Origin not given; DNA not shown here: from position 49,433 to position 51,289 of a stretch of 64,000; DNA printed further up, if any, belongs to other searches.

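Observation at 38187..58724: Candidate undescribed membrane-lipid/glycolipid biosynthesis and export locus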

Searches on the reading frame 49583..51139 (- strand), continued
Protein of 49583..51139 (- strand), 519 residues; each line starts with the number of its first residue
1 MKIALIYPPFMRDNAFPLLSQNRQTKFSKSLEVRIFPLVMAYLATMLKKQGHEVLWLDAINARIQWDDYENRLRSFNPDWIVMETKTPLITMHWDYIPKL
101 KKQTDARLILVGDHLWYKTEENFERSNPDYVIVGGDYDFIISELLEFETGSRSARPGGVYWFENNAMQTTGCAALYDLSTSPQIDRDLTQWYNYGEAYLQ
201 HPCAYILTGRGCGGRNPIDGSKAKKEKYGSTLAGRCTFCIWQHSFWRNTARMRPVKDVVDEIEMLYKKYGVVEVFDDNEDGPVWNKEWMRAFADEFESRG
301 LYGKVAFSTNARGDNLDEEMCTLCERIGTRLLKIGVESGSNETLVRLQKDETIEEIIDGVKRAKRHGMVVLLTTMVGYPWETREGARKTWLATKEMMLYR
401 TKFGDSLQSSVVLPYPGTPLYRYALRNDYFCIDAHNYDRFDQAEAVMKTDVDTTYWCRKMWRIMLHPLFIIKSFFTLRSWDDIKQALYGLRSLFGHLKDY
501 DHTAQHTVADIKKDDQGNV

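Call 42: find_encoding_contigs(protein=P0185, flank=10000, max_places=2)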
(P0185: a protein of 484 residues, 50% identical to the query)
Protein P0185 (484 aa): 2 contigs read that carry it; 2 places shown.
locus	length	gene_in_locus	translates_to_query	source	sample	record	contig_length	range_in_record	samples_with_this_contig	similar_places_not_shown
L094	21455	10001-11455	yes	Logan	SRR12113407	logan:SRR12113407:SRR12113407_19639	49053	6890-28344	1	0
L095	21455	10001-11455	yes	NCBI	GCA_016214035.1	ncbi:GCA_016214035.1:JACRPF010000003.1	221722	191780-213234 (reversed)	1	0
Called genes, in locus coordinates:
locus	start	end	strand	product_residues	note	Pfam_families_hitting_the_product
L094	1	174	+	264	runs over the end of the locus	PF02405:MlaE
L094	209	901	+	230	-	PF22935:RM44_endonuclase, PF14622:Ribonucleas_3_3, PF00636:Ribonuclease_3, PF00035:dsrm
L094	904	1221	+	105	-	-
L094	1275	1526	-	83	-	PF02609:Exonuc_VII_S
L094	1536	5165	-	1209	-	PF11028:TMEM260_N, PF13424:TPR_12 (faint), PF14559:TPR_19 (faint)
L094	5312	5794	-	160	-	-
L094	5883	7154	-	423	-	-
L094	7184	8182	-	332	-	PF04773:FecR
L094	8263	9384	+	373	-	-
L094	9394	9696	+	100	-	PF02416:TatA_B_E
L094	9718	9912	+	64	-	PF02416:TatA_B_E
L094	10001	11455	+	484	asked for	PF02310:B12-binding, PF04055:Radical_SAM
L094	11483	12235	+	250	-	PF01522:Polysacc_deac_1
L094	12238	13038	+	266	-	PF00535:Glycos_transf_2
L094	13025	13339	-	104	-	-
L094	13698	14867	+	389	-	PF01408:GFO_IDH_MocA, PF02894:GFO_IDH_MocA_C, PF22725:GFO_IDH_MocA_C3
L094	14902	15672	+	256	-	PF01261:AP_endonuc_2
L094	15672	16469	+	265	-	PF01261:AP_endonuc_2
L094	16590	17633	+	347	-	PF01408:GFO_IDH_MocA, PF03807:F420_oxidored (weak), PF22725:GFO_IDH_MocA_C3, PF02894:GFO_IDH_MocA_C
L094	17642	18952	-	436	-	PF01120:Alpha_L_fucos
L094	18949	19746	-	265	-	PF01073:3Beta_HSD, PF01370:Epimerase, PF02719:Polysacc_synt_2, PF04321:RmlD_sub_bind (faint), PF16363:GDP_Man_Dehyd (weak), PF13460:NAD_binding_10, PF07993:NAD_binding_4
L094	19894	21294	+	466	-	PF14592:Chondroitinas_B, PF22842:Pel9A-like_beta_helix (weak), PF13229:Beta_helix (faint)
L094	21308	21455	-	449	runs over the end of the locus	-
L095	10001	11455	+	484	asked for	PF02310:B12-binding, PF04055:Radical_SAM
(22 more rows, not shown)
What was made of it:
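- Closest known: Hopanoid side-chain module HpnI. Same: One ortholog context is radical SAM, polysaccharide deacetylase, GT2 (L094, call 42).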

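Call 46: find_related_loci(query=A2, collection=metagenome_contigs, flank=10000)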
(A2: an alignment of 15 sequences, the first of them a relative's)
Query A2 (519 aa) in metagenome_contigs; peptide patterns used: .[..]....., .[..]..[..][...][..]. (x = any residue, [..] = any of these).
600 stretches matched a pattern (row limit reached: there are more); 547 encode a relative of the query (tblastn E <= 1e-3); the best 80 are kept; 80 distinct loci.
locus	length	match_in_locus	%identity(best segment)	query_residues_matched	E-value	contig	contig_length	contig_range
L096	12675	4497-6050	63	1-514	0e+0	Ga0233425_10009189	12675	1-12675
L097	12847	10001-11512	55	1-500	0e+0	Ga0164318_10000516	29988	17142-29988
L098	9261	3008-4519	53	1-500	0e+0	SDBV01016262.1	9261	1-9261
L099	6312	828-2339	53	1-500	0e+0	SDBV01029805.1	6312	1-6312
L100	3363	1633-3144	52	1-500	0e+0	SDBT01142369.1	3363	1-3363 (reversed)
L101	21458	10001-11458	51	1-500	2e-171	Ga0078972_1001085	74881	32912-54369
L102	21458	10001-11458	50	3-500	1e-168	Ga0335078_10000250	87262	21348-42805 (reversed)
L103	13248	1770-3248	50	2-500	2e-168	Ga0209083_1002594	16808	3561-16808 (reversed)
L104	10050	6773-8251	50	2-500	3e-168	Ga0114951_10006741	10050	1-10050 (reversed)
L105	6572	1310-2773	50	1-500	4e-169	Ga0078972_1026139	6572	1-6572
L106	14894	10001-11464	49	1-500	1e-167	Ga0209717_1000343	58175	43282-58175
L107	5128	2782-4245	49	1-500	2e-170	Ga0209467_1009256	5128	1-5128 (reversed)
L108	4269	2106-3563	49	1-500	1e-170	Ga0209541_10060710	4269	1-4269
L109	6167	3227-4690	50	1-500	4e-166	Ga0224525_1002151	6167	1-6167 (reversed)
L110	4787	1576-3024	49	1-500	1e-168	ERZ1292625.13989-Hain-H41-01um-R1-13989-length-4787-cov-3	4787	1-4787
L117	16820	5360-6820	48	1-500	1e-159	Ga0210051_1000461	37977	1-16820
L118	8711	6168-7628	48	1-500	9e-160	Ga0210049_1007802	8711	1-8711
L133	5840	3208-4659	46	1-499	3e-143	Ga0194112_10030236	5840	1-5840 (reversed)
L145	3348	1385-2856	50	1-500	2e-133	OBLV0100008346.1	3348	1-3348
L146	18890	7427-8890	47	1-501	3e-151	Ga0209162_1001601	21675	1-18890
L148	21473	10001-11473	46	1-500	5e-147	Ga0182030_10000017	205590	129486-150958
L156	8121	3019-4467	38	1-500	2e-111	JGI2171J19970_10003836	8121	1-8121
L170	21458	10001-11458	37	1-500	3e-98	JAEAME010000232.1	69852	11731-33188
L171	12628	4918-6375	39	1-500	4e-98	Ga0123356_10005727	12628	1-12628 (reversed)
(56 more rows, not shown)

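Call 50: search_protein_families(library=pfam, proteins=[L156:4512-5492:+, L171:3198-3962:+, L145:354-1325:+, L117:11022-12086:+, L133:4751-5770:+, L146:11397-12452:+, L093:8802-10001:+, L118:1444-4134:+, L170:6205-7581:+, L148:11505-12158:+], max_evalue=0.001)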
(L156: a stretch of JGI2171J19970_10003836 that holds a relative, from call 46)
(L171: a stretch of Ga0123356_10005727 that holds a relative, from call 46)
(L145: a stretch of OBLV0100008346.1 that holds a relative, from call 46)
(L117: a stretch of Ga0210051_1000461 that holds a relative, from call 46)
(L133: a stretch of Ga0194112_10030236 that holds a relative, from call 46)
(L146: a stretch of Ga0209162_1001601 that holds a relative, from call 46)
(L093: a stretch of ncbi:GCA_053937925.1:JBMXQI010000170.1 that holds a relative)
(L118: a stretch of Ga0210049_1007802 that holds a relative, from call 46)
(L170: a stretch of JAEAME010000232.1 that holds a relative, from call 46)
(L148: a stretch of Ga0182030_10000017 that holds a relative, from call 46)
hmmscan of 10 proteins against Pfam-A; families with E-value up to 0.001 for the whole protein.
L156:4512-5492:+ (327 aa): 4 families
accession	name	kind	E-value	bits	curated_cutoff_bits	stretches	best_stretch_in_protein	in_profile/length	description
PF00535.33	Glycos_transf_2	-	4.5e-31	108.5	23.3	1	7-173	1-164/168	Glycosyl transferase family 2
PF13641.12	Glyco_tranf_2_3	-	3.3e-17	63.7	27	1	6-225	3-224/230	Glycosyltransferase like family 2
PF10111.15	Glyco_tranf_2_2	-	3e-14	53.6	27.3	1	7-225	1-234/276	Glycosyltransferase like family 2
PF13632.12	Glyco_trans_2_3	-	3.5e-09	37.2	27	1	83-287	2-195/198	Glycosyl transferase family group 2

L171:3198-3962:+ (255 aa): 3 families
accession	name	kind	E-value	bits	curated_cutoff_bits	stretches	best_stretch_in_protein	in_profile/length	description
PF00535.33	Glycos_transf_2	-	2.1e-26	93.3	23.3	1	7-169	1-164/168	Glycosyl transferase family 2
PF10111.15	Glyco_tranf_2_2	-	6.4e-08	32.8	27.3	1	8-105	2-99/276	Glycosyltransferase like family 2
PF13641.12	Glyco_tranf_2_3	-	3.5e-07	30.9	27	1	6-122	3-123/230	Glycosyltransferase like family 2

L145:354-1325:+ (324 aa): 6 families
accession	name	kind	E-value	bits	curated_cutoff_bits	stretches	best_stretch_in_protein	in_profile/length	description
PF01370.27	Epimerase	-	5.2e-57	193.5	20.9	1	4-252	2-240/240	NAD dependent epimerase/dehydratase family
PF16363.11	GDP_Man_Dehyd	-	7e-55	187.2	27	1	4-316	1-332/332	GDP-mannose 4,6 dehydratase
PF04321.23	RmlD_sub_bind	-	1.8e-14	53.9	27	1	103-283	76-249/287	RmlD substrate binding domain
PF01073.25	3Beta_HSD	-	3.4e-10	39.9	22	1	4-232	1-222/280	3-beta hydroxysteroid dehydrogenase/isomerase family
PF07993.18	NAD_binding_4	-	3.1e-09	36.8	20.1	1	79-189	89-209/258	Male sterility protein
PF02719.21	Polysacc_synt_2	-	1.2e-06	28.4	20.2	0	153-272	134-249/293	Polysaccharide biosynthesis protein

L117:11022-12086:+ (355 aa): 2 families
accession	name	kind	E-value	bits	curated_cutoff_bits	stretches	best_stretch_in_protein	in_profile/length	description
PF00534.26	Glycos_transf_1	-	8.9e-15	55.1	26.4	1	170-330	6-167/172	Glycosyl transferases group 1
PF13692.12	Glyco_trans_1_4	-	2.8e-13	50.8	27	1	179-321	2-142/142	Glycosyl transferases group 1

L133:4751-5770:+ (340 aa): 4 families
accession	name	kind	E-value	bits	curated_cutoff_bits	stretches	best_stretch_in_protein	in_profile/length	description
PF01408.29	GFO_IDH_MocA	-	1.1e-30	107.3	24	1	4-126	1-120/120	Oxidoreductase family, NAD-binding Rossmann fold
PF02894.22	GFO_IDH_MocA_C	-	4.8e-20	72.7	22.9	1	163-338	38-218/218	Oxidoreductase family, C-terminal alpha/beta domain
PF22725.1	GFO_IDH_MocA_C3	-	1.3e-12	48.2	27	1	139-248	6-123/124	GFO/IDH/MocA C-terminal domain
PF01118.30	Semialdhyde_dh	-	0.00023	22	26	1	5-96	1-94/121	Semialdehyde dehydrogenase, NAD binding domain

L146:11397-12452:+ (352 aa): 2 families
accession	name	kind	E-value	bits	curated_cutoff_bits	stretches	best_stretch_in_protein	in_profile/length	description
PF04015.17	DUF362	-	2.3e-35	122.9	24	1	39-237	1-199/200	Domain of unknown function (DUF362)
PF23603.1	Ubiquitin_TPR1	-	5.2e-05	23.3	27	1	129-166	5-42/69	Telomere repeat-binding protein 1-like, ubiquitin-like domain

L093:8802-10001:+ (400 aa): 0 families

L118:1444-4134:+ (897 aa): 1 family
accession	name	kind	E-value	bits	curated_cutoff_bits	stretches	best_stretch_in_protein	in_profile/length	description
PF10131.15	PTPS_related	-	5.9e-14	51.9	26.4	2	583-635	477-529/621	6-pyruvoyl-tetrahydropterin synthase related domain; membrane protein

L170:6205-7581:+ (459 aa): 0 families

L148:11505-12158:+ (218 aa): 0 families

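Call 82: predict_structure(alignment_id=A2)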
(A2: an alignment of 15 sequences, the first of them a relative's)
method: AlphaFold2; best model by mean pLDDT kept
length: 519 residues; sequences in the alignment: 15
mean_pLDDT: 87.6   pTM: 0.88
mean pLDDT of the five models: 87.6, 85.7, 85.0, 84.9, 84.4
residues with pLDDT >= 90: 322; 70-90: 152; 50-70: 23; < 50: 22
segments of 3 or more residues with pLDDT < 50: 222-226, 503-519
pLDDT, mean of each block of 10 residues (from residue 1): 95 79 74 88 97 96 93 97 81 90 94 85 93 91 96 94 94 89 95 89 92 68 50 74 81 95 97 91 91 97 95 93 96 94 89 96 97 93 95 97 91 86 93 83 86 93 94 89 85 84 42 33
secondary structure, 60 per line:
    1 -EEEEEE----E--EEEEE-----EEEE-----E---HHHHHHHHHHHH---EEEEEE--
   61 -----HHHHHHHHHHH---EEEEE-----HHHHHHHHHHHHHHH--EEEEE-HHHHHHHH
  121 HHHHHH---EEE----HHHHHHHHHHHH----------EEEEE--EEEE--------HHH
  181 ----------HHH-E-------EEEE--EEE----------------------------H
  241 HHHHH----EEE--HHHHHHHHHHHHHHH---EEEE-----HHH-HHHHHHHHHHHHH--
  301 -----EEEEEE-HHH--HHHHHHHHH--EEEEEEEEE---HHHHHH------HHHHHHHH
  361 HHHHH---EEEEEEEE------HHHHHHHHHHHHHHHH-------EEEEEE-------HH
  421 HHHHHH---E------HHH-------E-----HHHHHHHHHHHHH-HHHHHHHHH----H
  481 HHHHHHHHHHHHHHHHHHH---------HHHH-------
elements in order: E2-7 E15-19 E25-28 H38-49 E53-58 H66-76 E80-84 H90-104 E107-111 H113-126 E130-132 H137-148 E159-163 E166-169 E203-206 E209-211 H240-245 E250-252 H255-269 E273-276 H286-298 E306-311 H318-326 E329-337 H341-346 H353-365 E369-376 H383-398 E406-411 H419-426 H453-465 H467-475 H480-499 H509-512

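Call 84: fold_search(model_id=the predicted structure, library=pdb)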
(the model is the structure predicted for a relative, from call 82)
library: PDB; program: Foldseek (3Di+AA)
matches with E <= 10: 1819; with E <= 0.001: 77
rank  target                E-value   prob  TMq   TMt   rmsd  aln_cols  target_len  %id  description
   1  6fd2_A                6.7e-24  1.00  0.68  0.77   6.5       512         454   17  Radical SAM 1,2-diol dehydratase AprD4 in complex with its substrate paromamine (released 2018-01-17)
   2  6fd2_B                3.6e-23  1.00  0.70  0.79   6.3       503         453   16  Radical SAM 1,2-diol dehydratase AprD4 in complex with its substrate paromamine (released 2018-01-17)
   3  9ccb                  4.8e-21  1.00  0.60  0.72   6.0       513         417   16  X-ray crystal structure of methyl-coenzyme M reductase glutamine methylase (MgmA) from Methanothermobacter marburgensis  (released 2025-01-01)
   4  5ul4                  6.4e-19  1.00  0.64  0.47   6.6       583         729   14  Structure of Cobalamin-dependent S-adenosylmethionine radical enzyme OxsB with aqua-cobalamin and S-adenosylmethionine b (released 2017-04-19)
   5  5ul3                  1.1e-18  1.00  0.64  0.48   6.5       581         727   15  Structure of Cobalamin-dependent S-adenosylmethionine radical enzyme OxsB with aqua-cobalamin bound (released 2017-04-19)
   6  6wte_A                1.8e-18  1.00  0.63  0.59   8.7       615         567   14  Structure of radical S-adenosylmethionine methyltransferase, TsrM, from Kitasatospora setae with cobalamin and [4Fe-4S (released 2020-12-23)
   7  6wte_B                3.9e-18  1.00  0.64  0.63   7.0       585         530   15  Structure of radical S-adenosylmethionine methyltransferase, TsrM, from Kitasatospora setae with cobalamin and [4Fe-4S (released 2020-12-23)
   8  5ul2                  5.1e-17  1.00  0.63  0.46   7.2       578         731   14  Structure of Apo, SeMet-labeled Cobalamin-dependent S-adenosylmethionine radical enzyme OxsB (released 2017-04-19)
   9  6wtf_A                9.6e-17  1.00  0.64  0.61   7.6       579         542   16  Structure of radical S-adenosylmethionine methyltransferase, TsrM, from Kitasatospora setae with tryptophan substrate  (released 2020-12-23)
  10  6wtf_B                1.2e-16  1.00  0.63  0.61   8.3       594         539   15  Structure of radical S-adenosylmethionine methyltransferase, TsrM, from Kitasatospora setae with tryptophan substrate  (released 2020-12-23)
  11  7mjy_A                1.0e-14  1.00  0.53  0.61   6.2       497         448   14  MiaB in the complex with s-adenosyl-L-homocysteine and RNA (released 2021-09-15)
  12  7mjz                  1.8e-14  1.00  0.54  0.62   5.5       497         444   14  The structure of MiaB with pentasulfide bridge (released 2021-09-15)
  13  7mjv_A                2.0e-14  1.00  0.50  0.58   7.0       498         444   14  MiaB in the complex with s-adenosylmethionine and RNA (released 2021-09-15)
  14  7mjw_A                3.1e-14  1.00  0.54  0.62   6.0       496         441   14  Methylated MiaB in the complex with 5'-deoxyadenosine, methionine and RNA (released 2021-09-15)
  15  7mjx_A                4.9e-14  1.00  0.54  0.62   5.9       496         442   14  MiaB in the complex with 5'-deoxyadenosine, methionine and RNA (released 2021-09-15)
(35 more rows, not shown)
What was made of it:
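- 49580..51139 (-): g09, radical SAM protein (519 aa) with an N-terminal B12-like Rossmann domain and a Cx23Cx2C cluster motif. The AF2 model has pLDDT 87.6, and its best folds are AprD4, MgmA, OxsB and TsrM (calls 82, 84).
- Closest known: AprD4, a radical SAM 1,2-diol dehydratase acting on an aminoglycoside sugar. Same: It is the best structural match of the g09 model (Foldseek E 7e-24, TM 0.68-0.79; call 84).
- Its model resembles the sugar-acting enzyme AprD4 and the B12 enzymes MgmA, OxsB and TsrM (call 84). The structural neighbours of g09 include MgmA, a protein glutamine methylase, and TsrM (call 84).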
